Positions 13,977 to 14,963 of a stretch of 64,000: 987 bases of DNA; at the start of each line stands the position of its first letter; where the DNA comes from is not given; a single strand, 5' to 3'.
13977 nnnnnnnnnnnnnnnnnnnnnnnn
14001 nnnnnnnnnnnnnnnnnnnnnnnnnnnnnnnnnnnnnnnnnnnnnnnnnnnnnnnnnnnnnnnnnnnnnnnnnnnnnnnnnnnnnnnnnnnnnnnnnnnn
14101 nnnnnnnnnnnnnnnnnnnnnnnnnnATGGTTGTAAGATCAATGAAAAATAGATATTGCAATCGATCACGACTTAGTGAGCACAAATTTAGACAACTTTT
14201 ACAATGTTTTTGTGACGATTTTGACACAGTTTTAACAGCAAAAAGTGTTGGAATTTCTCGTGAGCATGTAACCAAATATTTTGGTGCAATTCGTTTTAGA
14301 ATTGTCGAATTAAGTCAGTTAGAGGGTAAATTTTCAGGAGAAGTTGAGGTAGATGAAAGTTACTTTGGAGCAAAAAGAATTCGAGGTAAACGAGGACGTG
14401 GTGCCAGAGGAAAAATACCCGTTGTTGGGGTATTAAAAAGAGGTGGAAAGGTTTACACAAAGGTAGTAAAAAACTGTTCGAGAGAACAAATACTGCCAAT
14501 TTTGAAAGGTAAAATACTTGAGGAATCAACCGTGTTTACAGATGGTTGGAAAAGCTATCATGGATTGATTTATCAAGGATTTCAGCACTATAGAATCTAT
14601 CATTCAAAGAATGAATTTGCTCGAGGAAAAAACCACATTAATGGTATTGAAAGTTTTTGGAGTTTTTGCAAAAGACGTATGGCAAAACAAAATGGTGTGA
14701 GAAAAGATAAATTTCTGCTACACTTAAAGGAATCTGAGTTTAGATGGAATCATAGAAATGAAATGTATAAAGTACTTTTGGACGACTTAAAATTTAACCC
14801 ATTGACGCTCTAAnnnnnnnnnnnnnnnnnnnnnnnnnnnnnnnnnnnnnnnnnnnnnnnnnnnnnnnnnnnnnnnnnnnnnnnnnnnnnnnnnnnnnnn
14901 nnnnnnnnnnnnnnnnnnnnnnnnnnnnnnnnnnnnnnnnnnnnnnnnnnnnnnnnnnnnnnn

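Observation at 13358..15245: The DGR reverse transcriptase is split by a miniature IS1595-family element inserted in RT motif 2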

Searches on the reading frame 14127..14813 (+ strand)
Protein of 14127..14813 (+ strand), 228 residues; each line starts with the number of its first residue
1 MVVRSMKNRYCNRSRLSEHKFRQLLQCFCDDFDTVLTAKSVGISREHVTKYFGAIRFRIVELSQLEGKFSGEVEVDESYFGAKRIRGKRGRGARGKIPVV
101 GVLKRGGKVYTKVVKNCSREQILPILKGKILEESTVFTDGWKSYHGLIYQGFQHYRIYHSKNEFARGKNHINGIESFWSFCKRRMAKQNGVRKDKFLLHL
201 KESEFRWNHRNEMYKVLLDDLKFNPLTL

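Call 6: search_protein_families(library=pfam, proteins=[window:14127-14813:+], max_evalue=0.01)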
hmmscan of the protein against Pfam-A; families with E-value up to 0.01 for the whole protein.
window:14127-14813:+ (228 aa): 1 family
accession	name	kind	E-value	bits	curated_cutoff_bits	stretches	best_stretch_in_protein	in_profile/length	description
PF12762.13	DDE_Tnp_IS1595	-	4.4e-30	105.1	27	1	69-208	2-153/153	ISXO2-like transposase domain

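Call 8: find_homologous_proteins(query=window:14127-14813:+)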
Query window:14127-14813:+ (228 aa): 7959 proteins with E <= 0.001 among 8000 candidates; the best 120 are listed.
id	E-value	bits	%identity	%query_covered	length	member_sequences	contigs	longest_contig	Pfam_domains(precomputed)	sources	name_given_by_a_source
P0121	3.4e-142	490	94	100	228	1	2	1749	PF12762.14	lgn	-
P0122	1.3e-140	485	94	100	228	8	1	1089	PF12762.14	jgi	-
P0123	3.5e-139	480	93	100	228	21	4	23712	PF12762.14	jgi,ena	-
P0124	3.7e-139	480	94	98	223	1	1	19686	PF12762.14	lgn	-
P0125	3.5e-138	477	92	98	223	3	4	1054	PF12762.14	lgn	-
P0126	4.1e-137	473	92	98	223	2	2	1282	PF12762.14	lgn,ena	-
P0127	6.7e-137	472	89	100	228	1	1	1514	PF12762.14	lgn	-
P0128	9.0e-137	472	91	98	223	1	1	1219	PF12762.14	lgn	-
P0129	2.3e-136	471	92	98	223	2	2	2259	PF12762.14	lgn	-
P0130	9.4e-136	469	91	98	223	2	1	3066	PF12762.14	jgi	-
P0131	4.8e-135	466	90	100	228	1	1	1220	PF12762.14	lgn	-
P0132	1.7e-132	458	86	100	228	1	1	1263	PF12762.14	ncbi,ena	-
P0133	1.7e-132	458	87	98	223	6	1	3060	PF12762.14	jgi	-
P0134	2.7e-132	457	89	98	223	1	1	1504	PF12762.14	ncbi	-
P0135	1.7e-131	455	87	98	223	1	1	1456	PF12762.14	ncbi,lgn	-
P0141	7.5e-113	394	77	97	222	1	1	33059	PF12762.14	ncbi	-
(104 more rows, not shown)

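Call 17: find_encoding_contigs(protein=P0123, flank=3000, max_places=4)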
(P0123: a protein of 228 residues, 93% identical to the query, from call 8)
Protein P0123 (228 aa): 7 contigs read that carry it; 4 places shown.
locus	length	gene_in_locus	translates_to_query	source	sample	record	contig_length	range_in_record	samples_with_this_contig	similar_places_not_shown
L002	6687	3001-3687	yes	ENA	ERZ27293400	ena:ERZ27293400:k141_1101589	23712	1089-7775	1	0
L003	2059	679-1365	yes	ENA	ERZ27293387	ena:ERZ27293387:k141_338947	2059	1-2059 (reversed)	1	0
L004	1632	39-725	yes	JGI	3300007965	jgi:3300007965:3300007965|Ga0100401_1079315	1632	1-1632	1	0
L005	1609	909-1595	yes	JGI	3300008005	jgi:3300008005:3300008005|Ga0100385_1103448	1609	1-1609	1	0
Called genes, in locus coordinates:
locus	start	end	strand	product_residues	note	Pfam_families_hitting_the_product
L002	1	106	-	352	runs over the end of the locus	PF01207:Dus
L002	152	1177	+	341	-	PF13439:Glyco_transf_4, PF00534:Glycos_transf_1 (weak), PF13692:Glyco_trans_1_4 (weak)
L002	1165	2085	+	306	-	PF00535:Glycos_transf_2, PF10111:Glyco_tranf_2_2, PF13641:Glyco_tranf_2_3, PF13506:Glyco_transf_21, PF13632:Glyco_trans_2_3 (weak)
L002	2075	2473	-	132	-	PF07883:Cupin_2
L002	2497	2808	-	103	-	-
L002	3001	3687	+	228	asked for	PF12762:DDE_Tnp_IS1595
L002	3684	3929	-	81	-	-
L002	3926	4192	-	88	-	-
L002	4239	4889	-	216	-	PF06197:DUF998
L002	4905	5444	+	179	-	PF13302:Acetyltransf_3, PF00583:Acetyltransf_1 (weak)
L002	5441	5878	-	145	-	PF01230:HIT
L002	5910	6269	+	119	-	PF01451:LMWPc (faint)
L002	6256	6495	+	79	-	PF07866:DUF1653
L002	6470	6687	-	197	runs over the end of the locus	PF01966:HD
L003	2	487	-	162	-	?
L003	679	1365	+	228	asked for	PF12762:DDE_Tnp_IS1595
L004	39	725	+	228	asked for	PF12762:DDE_Tnp_IS1595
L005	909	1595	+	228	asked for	PF12762:DDE_Tnp_IS1595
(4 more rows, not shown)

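Call 18: find_encoding_contigs(protein=P0124, flank=3000, max_places=3)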
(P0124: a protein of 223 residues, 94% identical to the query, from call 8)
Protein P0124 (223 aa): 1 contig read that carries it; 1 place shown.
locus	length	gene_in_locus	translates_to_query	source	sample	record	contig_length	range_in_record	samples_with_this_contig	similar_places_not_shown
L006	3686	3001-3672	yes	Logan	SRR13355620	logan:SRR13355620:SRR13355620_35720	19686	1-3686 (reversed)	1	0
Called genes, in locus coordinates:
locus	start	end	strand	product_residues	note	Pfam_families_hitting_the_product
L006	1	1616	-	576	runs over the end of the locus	-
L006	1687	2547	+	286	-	PF00892:EamA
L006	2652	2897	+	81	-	-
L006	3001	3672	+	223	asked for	PF12762:DDE_Tnp_IS1595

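Call 19: find_encoding_contigs(protein=P0141, flank=3000, max_places=3)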
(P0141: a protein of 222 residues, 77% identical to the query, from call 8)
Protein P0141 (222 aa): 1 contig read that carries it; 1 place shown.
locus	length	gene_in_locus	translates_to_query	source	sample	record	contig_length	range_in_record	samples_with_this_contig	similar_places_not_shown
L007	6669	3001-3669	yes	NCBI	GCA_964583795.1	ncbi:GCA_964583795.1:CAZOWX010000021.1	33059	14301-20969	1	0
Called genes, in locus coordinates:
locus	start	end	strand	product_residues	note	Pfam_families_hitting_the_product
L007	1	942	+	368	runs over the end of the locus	-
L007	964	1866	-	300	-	-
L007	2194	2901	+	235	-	-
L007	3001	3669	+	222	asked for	PF12762:DDE_Tnp_IS1595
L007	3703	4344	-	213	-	-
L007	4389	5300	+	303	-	PF03956:Lys_export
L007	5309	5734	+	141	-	PF09391:DUF2000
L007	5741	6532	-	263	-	PF00459:Inositol_P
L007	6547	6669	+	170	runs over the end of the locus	-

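Call 20: search_protein_families(library=ncbifam, proteins=[window:14127-14813:+], max_evalue=0.01)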
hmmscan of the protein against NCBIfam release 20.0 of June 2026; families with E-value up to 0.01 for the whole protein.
window:14127-14813:+ (228 aa): 1 family
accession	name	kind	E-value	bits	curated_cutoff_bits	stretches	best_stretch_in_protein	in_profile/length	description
NF033547.1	transpos_IS1595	equivalog_domain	7.5e-48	163.2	75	1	13-210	1-215/215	IS1595 family transposase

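Call 33: list_cluster_members(proteins=[P0001, L001:12885-17459:+, window:14127-14810:+, window:7039-11613:-])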
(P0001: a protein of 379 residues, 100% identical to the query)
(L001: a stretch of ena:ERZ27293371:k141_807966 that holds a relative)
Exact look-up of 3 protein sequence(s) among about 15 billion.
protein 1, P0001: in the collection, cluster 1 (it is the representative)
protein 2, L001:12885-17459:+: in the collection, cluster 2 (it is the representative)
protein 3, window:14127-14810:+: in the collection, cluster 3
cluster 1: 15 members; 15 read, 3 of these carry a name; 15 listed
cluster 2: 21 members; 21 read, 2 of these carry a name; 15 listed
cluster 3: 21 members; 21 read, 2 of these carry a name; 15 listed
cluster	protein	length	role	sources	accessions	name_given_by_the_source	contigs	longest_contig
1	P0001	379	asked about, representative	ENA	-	-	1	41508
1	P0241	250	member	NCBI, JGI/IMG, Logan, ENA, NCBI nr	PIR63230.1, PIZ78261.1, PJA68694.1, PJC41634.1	MAG: hypothetical protein CO156_04280 [Candidatus Pacebacteria bacterium ... | MAG: hypothetical protein COU64_05945 [Candidatus Pacebacteria bacterium ...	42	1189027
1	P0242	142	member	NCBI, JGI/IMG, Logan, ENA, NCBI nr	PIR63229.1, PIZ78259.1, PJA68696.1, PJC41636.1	MAG: reverse transcriptase [Candidatus Pacebacteria bacterium CG_4_9_14_3_um_filter_40_12] | MAG: reverse transcriptase [Candidatus Pacebacteria bacterium ...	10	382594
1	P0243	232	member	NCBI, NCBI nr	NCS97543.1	MAG: RNA-directed DNA polymerase, partial [Candidatus Pacebacteria bacterium] | RNA-directed DNA polymerase [Candidatus Paceibacterota bacterium]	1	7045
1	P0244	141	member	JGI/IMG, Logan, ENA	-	-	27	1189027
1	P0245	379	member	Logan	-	-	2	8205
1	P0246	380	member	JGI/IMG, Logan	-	-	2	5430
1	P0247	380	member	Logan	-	-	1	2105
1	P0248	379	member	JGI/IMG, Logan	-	-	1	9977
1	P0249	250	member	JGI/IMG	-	-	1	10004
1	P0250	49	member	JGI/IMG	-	-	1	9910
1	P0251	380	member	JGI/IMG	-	-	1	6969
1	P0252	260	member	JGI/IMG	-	-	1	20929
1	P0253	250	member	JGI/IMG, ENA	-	-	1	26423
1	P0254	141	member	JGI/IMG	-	-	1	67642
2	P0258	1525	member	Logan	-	-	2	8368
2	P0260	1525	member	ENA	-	-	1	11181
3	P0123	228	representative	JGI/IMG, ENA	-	-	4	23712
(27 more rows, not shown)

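Call 36: find_encoding_contigs(protein=P0260, flank=6000, max_places=3)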
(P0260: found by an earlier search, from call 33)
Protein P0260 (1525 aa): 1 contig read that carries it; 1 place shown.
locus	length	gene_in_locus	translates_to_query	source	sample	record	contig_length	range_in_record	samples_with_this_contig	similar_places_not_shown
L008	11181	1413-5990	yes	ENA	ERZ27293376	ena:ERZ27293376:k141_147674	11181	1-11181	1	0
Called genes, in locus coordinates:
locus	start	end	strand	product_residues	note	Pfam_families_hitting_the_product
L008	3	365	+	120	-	?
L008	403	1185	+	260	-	PF08843:AbiEii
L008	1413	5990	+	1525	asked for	PF25059:FN3_DSCAM-DSCAML_C (faint), PF00041:fn3 (faint), PF16655:PhoD_N (faint), PF16656:Pur_ac_phosph_N, PF23376:Fn3_VIN3 (faint)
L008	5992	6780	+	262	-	PF00005:ABC_tran, PF01637:ATPase_2 (faint), PF13304:AAA_21 (faint)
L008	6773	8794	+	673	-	PF12704:MacB_PCD, PF02687:FtsX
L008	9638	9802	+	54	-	-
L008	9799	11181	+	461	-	?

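Call 37: find_encoding_contigs(protein=P0258, flank=6000, max_places=3)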
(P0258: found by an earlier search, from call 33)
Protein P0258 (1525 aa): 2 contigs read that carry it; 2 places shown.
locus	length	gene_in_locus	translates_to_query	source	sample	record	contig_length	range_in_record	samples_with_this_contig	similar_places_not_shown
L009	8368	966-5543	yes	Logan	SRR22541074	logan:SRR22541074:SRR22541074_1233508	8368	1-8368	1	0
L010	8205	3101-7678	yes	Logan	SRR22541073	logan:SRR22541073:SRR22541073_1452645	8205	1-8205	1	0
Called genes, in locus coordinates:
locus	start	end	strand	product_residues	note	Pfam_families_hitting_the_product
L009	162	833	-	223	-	PF12686:DUF3800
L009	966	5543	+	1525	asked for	PF03781:FGE-sulfatase (weak), PF00041:fn3 (faint), PF25059:FN3_DSCAM-DSCAML_C (faint), PF16655:PhoD_N (faint), PF16656:Pur_ac_phosph_N, PF23376:Fn3_VIN3 (faint)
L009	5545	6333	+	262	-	PF00005:ABC_tran, PF13304:AAA_21 (faint)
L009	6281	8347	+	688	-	PF12704:MacB_PCD, PF02687:FtsX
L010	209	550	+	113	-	PF05635:23S_rRNA_IVP (faint), PF22296:bAvd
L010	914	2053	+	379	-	PF00078:RVT_1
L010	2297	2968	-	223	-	PF12686:DUF3800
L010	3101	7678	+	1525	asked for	PF03781:FGE-sulfatase (weak), PF00041:fn3 (faint), PF25059:FN3_DSCAM-DSCAML_C (faint), PF16655:PhoD_N (faint), PF16656:Pur_ac_phosph_N, PF23376:Fn3_VIN3 (faint)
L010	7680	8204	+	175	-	?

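Call 38: find_encoding_contigs(protein=P0241, flank=4500, max_places=10)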
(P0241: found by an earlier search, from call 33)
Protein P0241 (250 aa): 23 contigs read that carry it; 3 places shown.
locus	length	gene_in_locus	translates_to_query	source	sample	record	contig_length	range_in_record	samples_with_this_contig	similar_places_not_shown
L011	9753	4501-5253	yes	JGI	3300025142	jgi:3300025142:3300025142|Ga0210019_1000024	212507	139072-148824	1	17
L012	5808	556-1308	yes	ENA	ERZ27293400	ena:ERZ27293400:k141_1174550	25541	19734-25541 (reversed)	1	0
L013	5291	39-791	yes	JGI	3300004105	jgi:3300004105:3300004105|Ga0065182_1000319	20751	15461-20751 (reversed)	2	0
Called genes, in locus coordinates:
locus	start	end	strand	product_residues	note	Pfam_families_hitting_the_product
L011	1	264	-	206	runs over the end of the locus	PF26593:TraC-like (weak)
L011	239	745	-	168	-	PF12666:PrgI (weak)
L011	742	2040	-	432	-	PF18895:T4SS_pilin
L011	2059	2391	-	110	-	PF04956:TrbC, PF18895:T4SS_pilin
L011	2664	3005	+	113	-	PF22296:bAvd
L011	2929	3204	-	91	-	-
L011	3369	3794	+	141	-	-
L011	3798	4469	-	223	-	PF12762:DDE_Tnp_IS1595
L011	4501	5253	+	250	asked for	PF00078:RVT_1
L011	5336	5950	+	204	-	-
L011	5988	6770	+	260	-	PF08843:AbiEii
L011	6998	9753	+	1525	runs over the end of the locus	PF03781:FGE-sulfatase (weak), PF25059:FN3_DSCAM-DSCAML_C (faint), PF00041:fn3 (faint), PF16655:PhoD_N (faint), PF16656:Pur_ac_phosph_N, PF23376:Fn3_VIN3 (faint)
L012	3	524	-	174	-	?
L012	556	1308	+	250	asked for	PF00078:RVT_1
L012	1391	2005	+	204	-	-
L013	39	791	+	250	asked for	PF00078:RVT_1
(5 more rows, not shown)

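Call 49: find_encoding_contigs(protein=P0248, flank=7000, max_places=3)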
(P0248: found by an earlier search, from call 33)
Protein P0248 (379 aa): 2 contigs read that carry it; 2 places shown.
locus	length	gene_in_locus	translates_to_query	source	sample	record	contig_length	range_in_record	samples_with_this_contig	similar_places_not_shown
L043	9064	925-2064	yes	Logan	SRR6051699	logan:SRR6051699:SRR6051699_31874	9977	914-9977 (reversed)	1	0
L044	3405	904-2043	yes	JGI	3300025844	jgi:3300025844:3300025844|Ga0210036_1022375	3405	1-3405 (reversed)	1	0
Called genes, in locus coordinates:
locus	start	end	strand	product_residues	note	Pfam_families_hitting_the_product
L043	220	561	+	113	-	PF22296:bAvd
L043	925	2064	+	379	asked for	PF00078:RVT_1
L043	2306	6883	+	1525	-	PF25059:FN3_DSCAM-DSCAML_C (faint), PF00041:fn3 (faint), PF16655:PhoD_N (faint), PF16656:Pur_ac_phosph_N, PF23376:Fn3_VIN3 (faint)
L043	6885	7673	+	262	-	PF00005:ABC_tran, PF13304:AAA_21 (faint)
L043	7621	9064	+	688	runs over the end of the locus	PF12704:MacB_PCD, PF02687:FtsX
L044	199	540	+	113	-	PF22296:bAvd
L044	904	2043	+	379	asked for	PF00078:RVT_1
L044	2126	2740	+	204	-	-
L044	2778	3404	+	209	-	?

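Call 50: find_encoding_contigs(protein=P0251, flank=7000, max_places=3)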
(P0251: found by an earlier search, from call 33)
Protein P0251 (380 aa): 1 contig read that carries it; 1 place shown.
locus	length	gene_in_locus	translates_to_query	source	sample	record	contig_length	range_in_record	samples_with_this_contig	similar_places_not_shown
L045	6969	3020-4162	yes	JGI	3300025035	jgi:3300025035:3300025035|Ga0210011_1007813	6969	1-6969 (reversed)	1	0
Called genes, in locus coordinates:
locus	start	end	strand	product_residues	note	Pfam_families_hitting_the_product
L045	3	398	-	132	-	?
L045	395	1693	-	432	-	PF18895:T4SS_pilin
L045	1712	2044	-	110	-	PF04956:TrbC, PF18895:T4SS_pilin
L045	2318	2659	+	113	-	PF22296:bAvd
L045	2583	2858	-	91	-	-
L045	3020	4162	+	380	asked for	PF00078:RVT_1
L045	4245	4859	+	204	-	-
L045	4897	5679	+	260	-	PF08843:AbiEii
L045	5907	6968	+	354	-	?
